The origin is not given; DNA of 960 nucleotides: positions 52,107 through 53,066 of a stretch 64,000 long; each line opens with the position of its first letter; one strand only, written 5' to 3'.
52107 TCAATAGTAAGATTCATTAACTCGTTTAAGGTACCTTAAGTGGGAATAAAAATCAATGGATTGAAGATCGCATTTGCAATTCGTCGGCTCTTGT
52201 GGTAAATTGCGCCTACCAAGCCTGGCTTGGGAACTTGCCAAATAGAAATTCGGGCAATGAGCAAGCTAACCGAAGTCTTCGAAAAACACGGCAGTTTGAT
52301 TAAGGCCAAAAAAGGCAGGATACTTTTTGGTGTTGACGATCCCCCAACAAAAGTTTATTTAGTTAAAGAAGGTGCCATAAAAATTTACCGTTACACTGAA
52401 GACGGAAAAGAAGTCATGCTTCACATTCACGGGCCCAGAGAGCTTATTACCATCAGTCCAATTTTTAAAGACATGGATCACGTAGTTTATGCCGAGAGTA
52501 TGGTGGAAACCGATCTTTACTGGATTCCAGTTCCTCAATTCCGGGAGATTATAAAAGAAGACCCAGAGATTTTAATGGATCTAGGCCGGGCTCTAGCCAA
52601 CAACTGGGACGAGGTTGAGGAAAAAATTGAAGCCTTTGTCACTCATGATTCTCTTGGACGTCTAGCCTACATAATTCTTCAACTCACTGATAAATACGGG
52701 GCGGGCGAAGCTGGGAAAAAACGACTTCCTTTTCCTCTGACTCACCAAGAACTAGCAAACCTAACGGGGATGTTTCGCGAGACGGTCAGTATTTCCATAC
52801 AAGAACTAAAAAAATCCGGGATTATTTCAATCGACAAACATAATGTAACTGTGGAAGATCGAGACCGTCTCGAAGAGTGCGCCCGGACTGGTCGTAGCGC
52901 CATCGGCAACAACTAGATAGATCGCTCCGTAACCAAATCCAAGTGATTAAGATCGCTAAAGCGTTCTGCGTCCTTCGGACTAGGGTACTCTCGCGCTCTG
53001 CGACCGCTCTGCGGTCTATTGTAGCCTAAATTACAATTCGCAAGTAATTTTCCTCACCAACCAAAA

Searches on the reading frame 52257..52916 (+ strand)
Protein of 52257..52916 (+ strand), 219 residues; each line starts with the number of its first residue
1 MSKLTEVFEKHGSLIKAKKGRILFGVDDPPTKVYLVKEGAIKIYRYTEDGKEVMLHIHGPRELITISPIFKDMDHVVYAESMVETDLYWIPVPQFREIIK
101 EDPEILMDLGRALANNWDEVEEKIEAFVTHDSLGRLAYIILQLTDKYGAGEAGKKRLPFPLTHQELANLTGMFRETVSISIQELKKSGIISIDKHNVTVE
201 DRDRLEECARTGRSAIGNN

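Call 15: find_related_loci(query=window:52257-52916:+, collection=genome_contigs, flank=4000)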
Query window:52257-52916:+ (219 aa) in genome_contigs; peptide patterns used: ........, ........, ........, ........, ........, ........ (x = any residue, [..] = any of these).
274 stretches matched a pattern; 7 encode a relative of the query (tblastn E <= 1e-3); 7 distinct loci.
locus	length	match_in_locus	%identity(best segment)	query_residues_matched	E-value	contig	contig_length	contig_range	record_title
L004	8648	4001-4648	75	1-216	8e-115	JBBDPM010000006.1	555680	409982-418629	MAG: Candidatus Woykebacteria bacterium isolate LejiaB_42_22 Lejia_B_6_length_555680_cov_13, whole genome shotgun sequen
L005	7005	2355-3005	72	1-217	7e-113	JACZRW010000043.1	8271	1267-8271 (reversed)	MAG: Patescibacteria group bacterium isolate B106T1L10 B106T1L10_NODE14947, whole genome shotgun sequence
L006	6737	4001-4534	30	32-209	3e-19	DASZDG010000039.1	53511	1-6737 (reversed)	MAG TPA_asm: Actinomycetota bacterium isolate SMAG_U6462 k141_226883, whole genome shotgun sequence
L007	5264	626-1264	27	1-209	4e-17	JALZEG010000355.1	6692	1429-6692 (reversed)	MAG: Actinomycetota bacterium isolate NEG bin7 SC8816-18_k127_1162343, whole genome shotgun sequence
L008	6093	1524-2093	27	20-209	6e-17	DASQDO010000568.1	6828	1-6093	MAG TPA_asm: Actinomycetota bacterium isolate SMAG_U11729 k141_609381, whole genome shotgun sequence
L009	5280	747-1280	30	32-209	1e-16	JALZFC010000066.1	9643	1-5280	MAG: Actinomycetota bacterium isolate NEG bin29 SC8818_NODE_601_length_9643_cov_5.928646, whole genome shotgun sequence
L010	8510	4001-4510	29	32-201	4e-16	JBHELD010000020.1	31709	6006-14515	MAG: Actinomycetota bacterium isolate S1_bin.1.orig S1_k141_1763454, whole genome shotgun sequence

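Call 25: find_homologous_proteins(query=window:52257-52916:+, max_evalue=1e-30)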
Query window:52257-52916:+ (219 aa): 34 proteins with E <= 1e-30 among 326 candidates.
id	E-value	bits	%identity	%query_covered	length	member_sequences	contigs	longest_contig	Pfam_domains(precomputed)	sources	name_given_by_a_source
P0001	4.3e-141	486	100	100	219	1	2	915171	PF13545.13,PF00027.36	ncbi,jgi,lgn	-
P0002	7.0e-110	384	76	99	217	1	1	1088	PF13545.13,PF00027.36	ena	-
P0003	8.7e-110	383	77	99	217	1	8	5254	PF13545.13,PF00027.36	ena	-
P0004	2.2e-109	382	76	99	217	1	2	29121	PF13545.13,PF00027.36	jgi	jgi:CRP/FNR family transcriptional regulator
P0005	4.8e-108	378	75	99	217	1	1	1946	PF13545.13,PF00027.36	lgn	-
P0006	1.9e-107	376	75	99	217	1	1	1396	PF13545.13,PF00027.36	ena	-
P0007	2.0e-107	376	74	99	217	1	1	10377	PF13545.13,PF00027.36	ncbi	-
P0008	3.3e-107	375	75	99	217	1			PF13545.13,PF00027.36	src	-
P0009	3.8e-107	375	75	99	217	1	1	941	PF13545.13,PF00027.36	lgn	-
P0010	5.1e-107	374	74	99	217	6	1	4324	PF13545.13,PF00027.36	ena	-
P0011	9.0e-107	374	75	99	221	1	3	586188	PF13545.13,PF00027.36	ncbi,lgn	ncbi:MAG: Crp/Fnr family transcriptional regulator [Candidatus Woykebacteria bacterium]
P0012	9.0e-106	370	74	99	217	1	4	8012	PF13545.13,PF00027.36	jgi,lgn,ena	-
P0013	1.1e-105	370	74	99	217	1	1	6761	PF13545.13,PF00027.36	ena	-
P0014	3.3e-105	368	75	99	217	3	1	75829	PF13545.13,PF00027.36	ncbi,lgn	-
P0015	4.1e-105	368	72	99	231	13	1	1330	PF13545.13,PF00027.36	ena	-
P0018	1.0e-103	364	71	100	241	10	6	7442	PF13545.13,PF00027.36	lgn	-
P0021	3.5e-102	359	72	99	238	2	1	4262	PF13545.13,PF00027.36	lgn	-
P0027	4.4e-89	316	62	99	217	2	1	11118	PF13545.13,PF00027.36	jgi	jgi:CRP/FNR family transcriptional regulator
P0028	7.0e-89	315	63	99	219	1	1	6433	PF13545.13,PF00027.36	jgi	jgi:CRP/FNR family transcriptional regulator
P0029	2.0e-87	310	61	99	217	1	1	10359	PF13545.13,PF00027.36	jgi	jgi:CRP/FNR family transcriptional regulator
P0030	8.0e-78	279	54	98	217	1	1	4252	PF13545.13,PF00027.36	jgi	jgi:CRP-like cAMP-binding protein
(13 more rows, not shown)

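Call 26: find_encoding_contigs(protein=P0004, flank=3000, max_places=4)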
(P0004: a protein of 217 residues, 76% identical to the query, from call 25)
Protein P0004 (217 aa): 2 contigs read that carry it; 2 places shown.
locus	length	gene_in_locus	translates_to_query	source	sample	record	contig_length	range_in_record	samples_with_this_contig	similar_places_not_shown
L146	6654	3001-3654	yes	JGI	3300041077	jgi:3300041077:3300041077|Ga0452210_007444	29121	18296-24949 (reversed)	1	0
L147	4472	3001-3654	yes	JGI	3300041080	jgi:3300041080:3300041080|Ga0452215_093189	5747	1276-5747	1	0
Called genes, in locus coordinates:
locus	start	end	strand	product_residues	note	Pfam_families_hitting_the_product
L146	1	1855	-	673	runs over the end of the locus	-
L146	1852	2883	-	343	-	PF02388:FemAB, PF13480:Acetyltransf_6, PF02388:FemAB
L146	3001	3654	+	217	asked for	PF00027:cNMP_binding, PF13545:HTH_Crp_2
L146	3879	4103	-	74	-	-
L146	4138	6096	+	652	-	PF13205:Big_5, PF00246:Peptidase_M14, PF24827:AstE_AspA_cat (weak)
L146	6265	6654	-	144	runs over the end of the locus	-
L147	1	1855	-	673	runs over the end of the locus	-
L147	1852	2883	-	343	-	PF02388:FemAB, PF13480:Acetyltransf_6, PF02388:FemAB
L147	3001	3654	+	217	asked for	PF00027:cNMP_binding, PF13545:HTH_Crp_2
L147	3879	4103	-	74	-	-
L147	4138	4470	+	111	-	?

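Call 27: find_encoding_contigs(protein=P0027, flank=3000, max_places=4)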
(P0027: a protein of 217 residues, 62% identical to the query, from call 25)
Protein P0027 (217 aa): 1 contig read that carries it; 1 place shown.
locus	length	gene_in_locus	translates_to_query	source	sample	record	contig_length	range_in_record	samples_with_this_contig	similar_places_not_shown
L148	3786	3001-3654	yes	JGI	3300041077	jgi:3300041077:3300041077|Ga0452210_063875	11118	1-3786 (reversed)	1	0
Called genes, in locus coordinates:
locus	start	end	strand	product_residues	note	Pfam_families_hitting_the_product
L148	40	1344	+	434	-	PF01551:Peptidase_M23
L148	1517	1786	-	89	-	-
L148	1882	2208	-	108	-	-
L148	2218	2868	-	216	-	-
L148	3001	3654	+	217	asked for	PF00027:cNMP_binding, PF13545:HTH_Crp_2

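Call 28: find_encoding_contigs(protein=P0029, flank=3000, max_places=4)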
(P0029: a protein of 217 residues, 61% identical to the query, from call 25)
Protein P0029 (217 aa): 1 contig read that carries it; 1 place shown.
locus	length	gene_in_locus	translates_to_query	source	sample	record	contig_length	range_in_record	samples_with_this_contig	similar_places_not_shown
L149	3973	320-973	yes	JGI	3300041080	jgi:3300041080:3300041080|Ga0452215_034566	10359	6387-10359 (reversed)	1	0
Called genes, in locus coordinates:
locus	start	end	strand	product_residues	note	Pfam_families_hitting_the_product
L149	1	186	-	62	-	?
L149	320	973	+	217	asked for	PF00027:cNMP_binding, PF13545:HTH_Crp_2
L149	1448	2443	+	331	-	PF13534:Fer4_17 (faint), PF17179:Fer4_22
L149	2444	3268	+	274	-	PF00970:FAD_binding_6 (weak), PF00175:NAD_binding_1, PF10418:DHODB_Fe-S_bind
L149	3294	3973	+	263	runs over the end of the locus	PF01058:Oxidored_q6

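Call 29: find_encoding_contigs(protein=P0014, flank=3000, max_places=4)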
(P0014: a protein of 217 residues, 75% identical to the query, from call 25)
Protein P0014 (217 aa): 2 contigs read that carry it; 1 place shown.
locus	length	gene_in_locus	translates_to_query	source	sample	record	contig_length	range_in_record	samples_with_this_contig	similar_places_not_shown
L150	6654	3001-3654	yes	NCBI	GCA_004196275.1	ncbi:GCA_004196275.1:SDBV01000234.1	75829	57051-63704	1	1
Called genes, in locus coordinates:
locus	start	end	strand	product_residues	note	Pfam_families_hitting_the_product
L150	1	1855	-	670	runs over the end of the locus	-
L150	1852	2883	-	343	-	PF02388:FemAB, PF13480:Acetyltransf_6, PF02388:FemAB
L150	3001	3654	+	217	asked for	PF00027:cNMP_binding, PF13545:HTH_Crp_2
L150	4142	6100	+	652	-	PF13205:Big_5, PF00246:Peptidase_M14, PF24827:AstE_AspA_cat (weak)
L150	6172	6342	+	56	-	-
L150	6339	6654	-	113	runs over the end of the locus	PF10502:Peptidase_S26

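Call 30: find_encoding_contigs(protein=P0028, flank=3000, max_places=4)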
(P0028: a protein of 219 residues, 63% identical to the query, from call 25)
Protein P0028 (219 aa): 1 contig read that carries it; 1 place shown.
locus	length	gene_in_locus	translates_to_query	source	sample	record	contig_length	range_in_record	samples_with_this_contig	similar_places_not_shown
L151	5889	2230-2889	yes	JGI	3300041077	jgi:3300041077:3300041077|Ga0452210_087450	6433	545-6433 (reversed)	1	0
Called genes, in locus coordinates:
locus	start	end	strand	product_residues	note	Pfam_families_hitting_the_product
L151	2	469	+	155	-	?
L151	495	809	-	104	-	-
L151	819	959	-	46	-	-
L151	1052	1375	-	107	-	-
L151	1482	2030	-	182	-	-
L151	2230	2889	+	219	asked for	PF00027:cNMP_binding, PF13545:HTH_Crp_2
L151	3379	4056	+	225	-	PF20108:DUF6498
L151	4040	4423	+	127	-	-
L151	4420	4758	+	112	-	PF18899:DUF5655 (weak), PF08818:DUF1801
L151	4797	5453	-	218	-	PF01794:Ferric_reduct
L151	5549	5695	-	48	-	-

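Call 31: find_encoding_contigs(protein=P0030, flank=3000, max_places=4)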
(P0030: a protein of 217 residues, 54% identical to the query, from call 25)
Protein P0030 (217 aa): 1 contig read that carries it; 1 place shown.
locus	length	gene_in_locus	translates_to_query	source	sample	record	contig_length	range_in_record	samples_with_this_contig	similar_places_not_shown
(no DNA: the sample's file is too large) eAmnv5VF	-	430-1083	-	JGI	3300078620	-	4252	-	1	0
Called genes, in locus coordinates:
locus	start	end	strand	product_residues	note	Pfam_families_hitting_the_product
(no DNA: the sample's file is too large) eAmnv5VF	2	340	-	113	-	?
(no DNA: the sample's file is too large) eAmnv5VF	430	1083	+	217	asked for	PF00027:cNMP_binding, PF13545:HTH_Crp_2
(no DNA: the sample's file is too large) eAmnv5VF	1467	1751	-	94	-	-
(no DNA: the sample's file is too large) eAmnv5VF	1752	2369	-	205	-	-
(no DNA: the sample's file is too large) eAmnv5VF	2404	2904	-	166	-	PF00583:Acetyltransf_1, PF13508:Acetyltransf_7 (weak)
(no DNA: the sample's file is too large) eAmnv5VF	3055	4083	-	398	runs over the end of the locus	?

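Call 32: find_encoding_contigs(protein=P0007, flank=3000, max_places=4)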
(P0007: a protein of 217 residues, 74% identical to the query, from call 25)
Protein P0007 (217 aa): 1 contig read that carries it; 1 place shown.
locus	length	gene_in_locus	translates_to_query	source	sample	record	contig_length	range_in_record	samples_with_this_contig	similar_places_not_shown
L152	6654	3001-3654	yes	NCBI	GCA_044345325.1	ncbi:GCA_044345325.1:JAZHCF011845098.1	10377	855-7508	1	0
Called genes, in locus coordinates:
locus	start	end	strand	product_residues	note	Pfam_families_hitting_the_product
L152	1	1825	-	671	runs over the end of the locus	-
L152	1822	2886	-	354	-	PF02388:FemAB, PF13480:Acetyltransf_6 (weak), PF02388:FemAB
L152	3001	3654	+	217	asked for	PF00027:cNMP_binding, PF13545:HTH_Crp_2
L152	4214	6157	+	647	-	PF13205:Big_5, PF00246:Peptidase_M14, PF24827:AstE_AspA_cat (faint)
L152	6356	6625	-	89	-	PF03477:ATP-cone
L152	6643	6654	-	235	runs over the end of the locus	PF11139:SfLAP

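Call 33: find_encoding_contigs(protein=P0012, flank=3000, max_places=6)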
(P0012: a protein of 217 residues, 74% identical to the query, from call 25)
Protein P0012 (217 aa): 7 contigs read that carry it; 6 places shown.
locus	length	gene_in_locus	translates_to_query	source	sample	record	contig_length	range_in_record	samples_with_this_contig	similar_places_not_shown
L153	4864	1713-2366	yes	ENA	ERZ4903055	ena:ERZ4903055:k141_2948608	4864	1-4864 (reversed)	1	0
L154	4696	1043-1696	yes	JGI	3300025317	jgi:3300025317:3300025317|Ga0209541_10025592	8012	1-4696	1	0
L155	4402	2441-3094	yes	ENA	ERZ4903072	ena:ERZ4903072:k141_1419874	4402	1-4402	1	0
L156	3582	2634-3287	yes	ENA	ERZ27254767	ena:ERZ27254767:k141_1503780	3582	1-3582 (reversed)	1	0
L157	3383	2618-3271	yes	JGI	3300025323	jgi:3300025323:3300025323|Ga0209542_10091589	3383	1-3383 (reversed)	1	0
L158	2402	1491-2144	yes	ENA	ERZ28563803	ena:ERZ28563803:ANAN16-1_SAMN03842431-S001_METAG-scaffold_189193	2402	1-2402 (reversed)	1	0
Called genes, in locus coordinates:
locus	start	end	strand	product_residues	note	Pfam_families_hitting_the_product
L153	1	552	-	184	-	?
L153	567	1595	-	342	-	PF02388:FemAB, PF13480:Acetyltransf_6, PF02388:FemAB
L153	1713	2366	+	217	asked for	PF00027:cNMP_binding, PF13545:HTH_Crp_2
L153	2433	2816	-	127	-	-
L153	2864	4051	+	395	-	PF22807:TrAA12, PF23500:DUF7133, PF07995:GSDH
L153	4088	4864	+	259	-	?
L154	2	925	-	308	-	?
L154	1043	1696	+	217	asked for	PF00027:cNMP_binding, PF13545:HTH_Crp_2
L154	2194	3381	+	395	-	PF22807:TrAA12, PF23500:DUF7133, PF07995:GSDH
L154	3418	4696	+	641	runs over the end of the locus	PF13205:Big_5, PF00246:Peptidase_M14, PF24827:AstE_AspA_cat (weak)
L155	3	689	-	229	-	?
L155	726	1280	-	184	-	-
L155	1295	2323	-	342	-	PF02388:FemAB, PF13480:Acetyltransf_6, PF02388:FemAB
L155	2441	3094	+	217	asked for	PF00027:cNMP_binding, PF13545:HTH_Crp_2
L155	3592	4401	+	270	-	?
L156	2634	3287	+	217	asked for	PF00027:cNMP_binding, PF13545:HTH_Crp_2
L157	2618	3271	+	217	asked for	PF00027:cNMP_binding, PF13545:HTH_Crp_2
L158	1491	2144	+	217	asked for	PF00027:cNMP_binding, PF13545:HTH_Crp_2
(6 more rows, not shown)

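Call 37: find_encoding_contigs(protein=P0018, flank=2500, max_places=6)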
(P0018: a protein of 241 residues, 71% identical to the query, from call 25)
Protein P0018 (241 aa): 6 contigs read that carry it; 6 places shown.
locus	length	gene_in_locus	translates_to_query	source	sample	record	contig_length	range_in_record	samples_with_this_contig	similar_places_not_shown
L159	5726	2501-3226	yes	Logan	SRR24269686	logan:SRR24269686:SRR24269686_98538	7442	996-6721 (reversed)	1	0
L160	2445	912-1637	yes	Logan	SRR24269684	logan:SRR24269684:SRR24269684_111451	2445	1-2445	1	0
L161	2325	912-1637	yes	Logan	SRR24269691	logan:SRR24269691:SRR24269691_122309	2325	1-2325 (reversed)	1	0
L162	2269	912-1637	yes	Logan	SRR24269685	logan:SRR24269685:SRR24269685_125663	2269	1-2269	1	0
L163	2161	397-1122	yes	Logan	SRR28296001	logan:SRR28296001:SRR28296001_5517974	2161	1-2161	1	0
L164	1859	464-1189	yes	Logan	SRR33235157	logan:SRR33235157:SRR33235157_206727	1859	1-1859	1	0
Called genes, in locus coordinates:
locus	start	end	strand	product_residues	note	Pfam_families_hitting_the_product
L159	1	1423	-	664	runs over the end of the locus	-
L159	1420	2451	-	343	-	PF02388:FemAB, PF13480:Acetyltransf_6, PF02388:FemAB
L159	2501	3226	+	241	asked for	PF00027:cNMP_binding, PF13545:HTH_Crp_2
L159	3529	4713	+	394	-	PF22807:TrAA12, PF23500:DUF7133, PF07995:GSDH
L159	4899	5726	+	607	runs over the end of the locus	?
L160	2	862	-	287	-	?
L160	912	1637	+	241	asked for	PF00027:cNMP_binding, PF13545:HTH_Crp_2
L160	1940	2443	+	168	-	?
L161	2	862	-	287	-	?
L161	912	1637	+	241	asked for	PF00027:cNMP_binding, PF13545:HTH_Crp_2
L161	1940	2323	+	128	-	?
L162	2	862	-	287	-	?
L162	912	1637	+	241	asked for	PF00027:cNMP_binding, PF13545:HTH_Crp_2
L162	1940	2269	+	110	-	?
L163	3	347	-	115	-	?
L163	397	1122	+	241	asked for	PF00027:cNMP_binding, PF13545:HTH_Crp_2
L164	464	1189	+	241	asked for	PF00027:cNMP_binding, PF13545:HTH_Crp_2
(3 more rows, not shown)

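Call 38: find_encoding_contigs(protein=P0021, flank=2500, max_places=6)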
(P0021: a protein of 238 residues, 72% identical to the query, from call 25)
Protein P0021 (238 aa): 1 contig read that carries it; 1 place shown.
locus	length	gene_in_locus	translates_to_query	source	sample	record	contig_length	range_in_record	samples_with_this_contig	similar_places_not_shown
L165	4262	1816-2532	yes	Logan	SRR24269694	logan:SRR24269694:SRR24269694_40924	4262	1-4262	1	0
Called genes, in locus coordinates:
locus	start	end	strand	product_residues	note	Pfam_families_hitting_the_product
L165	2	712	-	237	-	?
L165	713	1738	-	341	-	PF02388:FemAB, PF13480:Acetyltransf_6, PF02388:FemAB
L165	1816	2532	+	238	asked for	PF00027:cNMP_binding, PF13545:HTH_Crp_2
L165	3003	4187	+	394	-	PF22807:TrAA12, PF23500:DUF7133, PF07995:GSDH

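Call 61: search_protein_families(library=pfam, proteins=[window:52257-52916:+], max_evalue=0.01)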
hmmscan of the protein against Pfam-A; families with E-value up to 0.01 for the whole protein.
window:52257-52916:+ (219 aa): 3 families
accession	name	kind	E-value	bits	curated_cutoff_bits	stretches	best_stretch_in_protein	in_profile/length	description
PF13545.12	HTH_Crp_2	-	6.3e-17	61.7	27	1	134-207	1-69/70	Crp-like helix-turn-helix domain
PF00027.35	cNMP_binding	-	1e-15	57.9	27.5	1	16-102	3-89/89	Cyclic nucleotide-binding domain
PF00325.26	Crp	-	0.00093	19.3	21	1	160-190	2-32/32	Bacterial regulatory proteins, crp family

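Call 62: search_solved_structures(query=window:52257-52916:+, max_evalue=0.00001, show_alignments=1)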
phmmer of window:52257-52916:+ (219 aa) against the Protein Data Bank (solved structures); distinct sequences matched with E-value up to 0.00001: 59.
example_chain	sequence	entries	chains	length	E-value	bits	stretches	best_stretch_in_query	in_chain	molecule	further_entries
3h3u_A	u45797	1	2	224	1.9e-20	76.7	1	17-210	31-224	PROBABLE TRANSCRIPTIONAL REGULATORY PROTEIN (PROBABLY CRP/FNR-FAMILY)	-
3mzh_A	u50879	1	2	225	2e-20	76.7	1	17-210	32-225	PROBABLE TRANSCRIPTIONAL REGULATORY PROTEIN (PROBABLY CRP/FNR-FAMILY)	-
3d0s_A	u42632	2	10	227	2e-20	76.6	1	17-210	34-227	TRANSCRIPTIONAL REGULATORY PROTEIN | PROBABLE TRANSCRIPTIONAL REGULATORY PROTEIN (PROBABLY CRP/ FNR-FAMILY)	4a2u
3i54_A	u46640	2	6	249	2.5e-20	76.3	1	17-210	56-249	Transcriptional regulator, Crp/Fnr family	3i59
4cyd_A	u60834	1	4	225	9.4e-20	74.4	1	15-209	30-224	PROBABLE TRANSCRIPTION REGULATOR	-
3r6s_A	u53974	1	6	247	9.5e-20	74.4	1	15-209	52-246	transcription regulator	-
4byy_A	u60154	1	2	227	9.5e-20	74.4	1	15-209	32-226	TRANSCRIPTIONAL REGULATOR, CRP/FNR FAMILY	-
8h3v_X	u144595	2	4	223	3.9e-16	62.6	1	19-200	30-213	NtcA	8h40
3la2_A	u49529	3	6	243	5e-16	62.3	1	19-200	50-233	Global nitrogen regulator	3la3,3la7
7ets_A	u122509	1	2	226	4.6e-15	59.1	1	17-191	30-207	Crp/Fnr family transcriptional regulator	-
2xgx_A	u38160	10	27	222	9.4e-15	58.1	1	17-200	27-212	GLOBAL NITROGEN REGULATOR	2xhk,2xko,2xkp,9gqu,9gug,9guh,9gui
2zcw_A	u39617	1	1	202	1.1e-13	54.6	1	19-210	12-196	Transcriptional regulator, FNR/CRP family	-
3dv8_A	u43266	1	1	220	6.4e-13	52.1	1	17-210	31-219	transcriptional regulator, Crp/Fnr family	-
3dkw_A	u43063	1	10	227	1.2e-12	51.2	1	12-206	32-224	DNR protein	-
9qlt_A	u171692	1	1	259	2.4e-12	50.2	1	5-212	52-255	FNR type regulator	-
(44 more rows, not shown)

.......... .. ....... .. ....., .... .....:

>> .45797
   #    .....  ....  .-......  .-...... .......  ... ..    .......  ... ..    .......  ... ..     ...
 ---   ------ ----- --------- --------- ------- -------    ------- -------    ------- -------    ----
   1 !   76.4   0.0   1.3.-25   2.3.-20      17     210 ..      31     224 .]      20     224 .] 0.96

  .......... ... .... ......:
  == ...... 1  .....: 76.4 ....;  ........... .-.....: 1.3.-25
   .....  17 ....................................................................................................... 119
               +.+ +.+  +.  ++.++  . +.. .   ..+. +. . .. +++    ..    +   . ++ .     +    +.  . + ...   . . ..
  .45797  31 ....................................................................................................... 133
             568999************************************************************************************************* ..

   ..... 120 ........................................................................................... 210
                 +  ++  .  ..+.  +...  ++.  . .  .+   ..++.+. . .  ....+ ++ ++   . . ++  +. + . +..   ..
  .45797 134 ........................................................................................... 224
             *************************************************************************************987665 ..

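Call 73: list_cluster_members(proteins=[P0001])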
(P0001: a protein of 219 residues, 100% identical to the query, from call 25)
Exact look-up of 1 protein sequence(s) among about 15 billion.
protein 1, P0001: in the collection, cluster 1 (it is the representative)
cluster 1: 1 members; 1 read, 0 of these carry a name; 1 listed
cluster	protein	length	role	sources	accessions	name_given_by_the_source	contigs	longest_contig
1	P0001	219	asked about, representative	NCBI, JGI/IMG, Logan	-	-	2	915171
